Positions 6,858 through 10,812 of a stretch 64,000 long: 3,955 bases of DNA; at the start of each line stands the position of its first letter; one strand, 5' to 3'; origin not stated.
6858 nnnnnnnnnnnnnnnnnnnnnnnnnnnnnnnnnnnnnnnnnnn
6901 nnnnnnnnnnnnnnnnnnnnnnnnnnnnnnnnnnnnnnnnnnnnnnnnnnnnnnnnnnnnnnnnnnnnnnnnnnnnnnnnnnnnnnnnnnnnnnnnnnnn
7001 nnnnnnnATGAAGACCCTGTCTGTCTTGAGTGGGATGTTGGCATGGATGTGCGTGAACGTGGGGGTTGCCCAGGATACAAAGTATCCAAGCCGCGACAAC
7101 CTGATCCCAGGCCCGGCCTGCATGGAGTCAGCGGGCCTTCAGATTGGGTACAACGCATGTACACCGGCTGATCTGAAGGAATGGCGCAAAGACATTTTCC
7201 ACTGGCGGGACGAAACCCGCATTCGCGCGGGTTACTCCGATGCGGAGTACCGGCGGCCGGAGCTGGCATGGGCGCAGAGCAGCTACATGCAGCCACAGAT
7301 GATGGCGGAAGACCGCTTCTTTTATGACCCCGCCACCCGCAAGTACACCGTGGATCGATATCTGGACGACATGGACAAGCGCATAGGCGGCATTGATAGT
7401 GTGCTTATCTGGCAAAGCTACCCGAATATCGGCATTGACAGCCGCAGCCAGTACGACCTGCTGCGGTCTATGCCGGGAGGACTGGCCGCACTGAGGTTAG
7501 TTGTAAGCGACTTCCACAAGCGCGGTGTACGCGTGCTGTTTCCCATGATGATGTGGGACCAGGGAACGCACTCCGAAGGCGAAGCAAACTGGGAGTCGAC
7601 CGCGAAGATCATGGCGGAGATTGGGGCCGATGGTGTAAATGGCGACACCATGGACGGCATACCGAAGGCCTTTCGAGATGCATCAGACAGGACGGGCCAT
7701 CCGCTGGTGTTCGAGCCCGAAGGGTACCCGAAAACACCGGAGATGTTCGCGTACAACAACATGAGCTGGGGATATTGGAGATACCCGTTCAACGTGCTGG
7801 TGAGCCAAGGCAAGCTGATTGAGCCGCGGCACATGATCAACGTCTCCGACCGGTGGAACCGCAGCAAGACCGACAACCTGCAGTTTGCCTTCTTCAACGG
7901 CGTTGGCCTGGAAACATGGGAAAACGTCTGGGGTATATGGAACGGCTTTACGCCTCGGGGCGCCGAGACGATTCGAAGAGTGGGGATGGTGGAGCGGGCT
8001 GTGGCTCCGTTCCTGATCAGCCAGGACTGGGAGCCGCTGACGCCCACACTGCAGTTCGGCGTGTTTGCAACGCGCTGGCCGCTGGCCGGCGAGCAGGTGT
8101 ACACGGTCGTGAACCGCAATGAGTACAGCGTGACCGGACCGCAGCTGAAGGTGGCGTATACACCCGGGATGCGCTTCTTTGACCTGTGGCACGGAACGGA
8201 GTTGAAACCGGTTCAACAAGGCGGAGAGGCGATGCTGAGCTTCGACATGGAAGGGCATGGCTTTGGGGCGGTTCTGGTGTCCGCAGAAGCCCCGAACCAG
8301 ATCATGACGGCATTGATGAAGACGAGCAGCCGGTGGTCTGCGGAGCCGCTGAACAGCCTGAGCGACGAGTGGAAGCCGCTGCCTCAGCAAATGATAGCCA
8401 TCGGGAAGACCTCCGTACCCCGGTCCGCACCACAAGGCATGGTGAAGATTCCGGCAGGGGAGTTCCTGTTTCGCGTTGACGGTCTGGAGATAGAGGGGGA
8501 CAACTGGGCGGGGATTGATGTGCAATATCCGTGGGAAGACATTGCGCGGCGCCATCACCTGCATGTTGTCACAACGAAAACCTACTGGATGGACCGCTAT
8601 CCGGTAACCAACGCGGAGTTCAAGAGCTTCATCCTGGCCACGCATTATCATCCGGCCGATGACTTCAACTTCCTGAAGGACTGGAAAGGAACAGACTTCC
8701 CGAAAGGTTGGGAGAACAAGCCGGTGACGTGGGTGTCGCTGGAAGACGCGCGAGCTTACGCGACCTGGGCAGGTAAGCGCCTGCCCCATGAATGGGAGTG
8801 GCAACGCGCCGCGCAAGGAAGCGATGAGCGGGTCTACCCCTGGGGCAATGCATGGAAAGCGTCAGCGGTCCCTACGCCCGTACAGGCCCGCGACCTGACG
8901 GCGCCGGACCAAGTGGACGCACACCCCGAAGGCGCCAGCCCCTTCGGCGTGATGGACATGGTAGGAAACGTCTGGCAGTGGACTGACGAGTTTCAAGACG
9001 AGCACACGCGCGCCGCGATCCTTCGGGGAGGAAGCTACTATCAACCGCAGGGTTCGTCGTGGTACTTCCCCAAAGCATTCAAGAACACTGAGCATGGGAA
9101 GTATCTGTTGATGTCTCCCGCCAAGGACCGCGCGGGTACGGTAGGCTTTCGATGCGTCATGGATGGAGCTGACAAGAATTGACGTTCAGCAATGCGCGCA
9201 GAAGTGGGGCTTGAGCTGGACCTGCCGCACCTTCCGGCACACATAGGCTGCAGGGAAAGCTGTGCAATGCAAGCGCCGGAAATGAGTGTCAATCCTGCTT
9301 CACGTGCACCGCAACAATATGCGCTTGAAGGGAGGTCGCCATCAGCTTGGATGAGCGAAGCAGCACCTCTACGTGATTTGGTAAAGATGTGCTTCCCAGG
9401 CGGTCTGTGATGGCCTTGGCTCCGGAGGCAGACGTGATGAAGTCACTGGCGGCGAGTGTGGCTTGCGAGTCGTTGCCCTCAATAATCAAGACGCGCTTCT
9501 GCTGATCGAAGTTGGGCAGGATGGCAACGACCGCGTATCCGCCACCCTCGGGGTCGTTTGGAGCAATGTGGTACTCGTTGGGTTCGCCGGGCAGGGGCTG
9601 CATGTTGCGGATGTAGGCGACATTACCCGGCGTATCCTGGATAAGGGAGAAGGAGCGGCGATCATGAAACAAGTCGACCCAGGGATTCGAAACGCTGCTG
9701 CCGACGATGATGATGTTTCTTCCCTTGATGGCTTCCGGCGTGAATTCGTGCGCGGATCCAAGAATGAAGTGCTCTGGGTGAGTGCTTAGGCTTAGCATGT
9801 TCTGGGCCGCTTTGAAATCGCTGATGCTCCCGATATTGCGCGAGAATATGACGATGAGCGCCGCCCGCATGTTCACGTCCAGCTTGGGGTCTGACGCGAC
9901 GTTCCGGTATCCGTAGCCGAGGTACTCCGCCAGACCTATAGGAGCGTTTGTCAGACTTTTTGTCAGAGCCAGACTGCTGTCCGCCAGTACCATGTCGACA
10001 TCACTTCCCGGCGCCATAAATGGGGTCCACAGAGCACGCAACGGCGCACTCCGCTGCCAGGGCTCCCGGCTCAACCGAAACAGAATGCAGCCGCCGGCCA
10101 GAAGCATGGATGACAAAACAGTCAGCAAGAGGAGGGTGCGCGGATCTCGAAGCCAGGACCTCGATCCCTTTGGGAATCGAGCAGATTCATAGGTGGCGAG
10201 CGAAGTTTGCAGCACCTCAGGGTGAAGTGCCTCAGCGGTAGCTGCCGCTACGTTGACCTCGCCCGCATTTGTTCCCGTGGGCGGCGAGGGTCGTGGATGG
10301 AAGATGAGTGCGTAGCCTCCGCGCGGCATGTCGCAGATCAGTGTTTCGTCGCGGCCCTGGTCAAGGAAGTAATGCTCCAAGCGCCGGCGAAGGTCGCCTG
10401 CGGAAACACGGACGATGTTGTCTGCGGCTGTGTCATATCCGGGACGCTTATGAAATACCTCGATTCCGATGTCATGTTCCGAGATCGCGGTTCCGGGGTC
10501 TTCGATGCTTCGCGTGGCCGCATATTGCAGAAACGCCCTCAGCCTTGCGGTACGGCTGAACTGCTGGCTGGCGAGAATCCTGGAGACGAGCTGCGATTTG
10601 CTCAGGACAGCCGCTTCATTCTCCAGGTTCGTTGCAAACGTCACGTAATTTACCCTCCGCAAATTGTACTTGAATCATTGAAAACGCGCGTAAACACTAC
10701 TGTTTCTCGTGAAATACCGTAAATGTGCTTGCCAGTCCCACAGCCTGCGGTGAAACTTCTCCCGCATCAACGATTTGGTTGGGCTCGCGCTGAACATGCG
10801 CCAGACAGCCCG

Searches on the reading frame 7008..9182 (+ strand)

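Call 74: search_protein_families(library=pfam, proteins=[window:7008-9182:+], max_evalue=0.00001)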
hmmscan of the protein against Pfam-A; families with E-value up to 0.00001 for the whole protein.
window:7008-9182:+ (724 aa): 1 family
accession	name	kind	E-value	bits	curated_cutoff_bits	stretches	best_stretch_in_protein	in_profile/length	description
PF03781.23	FGE-sulfatase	-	2e-36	126.4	23.3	1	476-717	3-254/255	Sulfatase-modifying factor enzyme 1-like domain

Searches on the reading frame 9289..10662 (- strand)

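Call 74: search_protein_families(library=pfam, proteins=[window:9289-10662:-], max_evalue=0.00001)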
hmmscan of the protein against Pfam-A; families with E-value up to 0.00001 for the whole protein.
window:9289-10662:- (457 aa): 0 families

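Call 82: search_protein_families(library=pfam, proteins=[window:9289-10662:-], max_evalue=0.1)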
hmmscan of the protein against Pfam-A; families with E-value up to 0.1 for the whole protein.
window:9289-10662:- (457 aa): 1 family
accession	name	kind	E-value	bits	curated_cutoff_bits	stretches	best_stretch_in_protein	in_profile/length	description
PF05124.17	S_layer_C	-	0.092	12.8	23.9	0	313-407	108-171/177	S-layer like family, outer domain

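Call 83: search_protein_families(library=ncbifam, proteins=[window:9289-10662:-], max_evalue=0.1)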
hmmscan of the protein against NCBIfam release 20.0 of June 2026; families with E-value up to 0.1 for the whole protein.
window:9289-10662:- (457 aa): 0 families
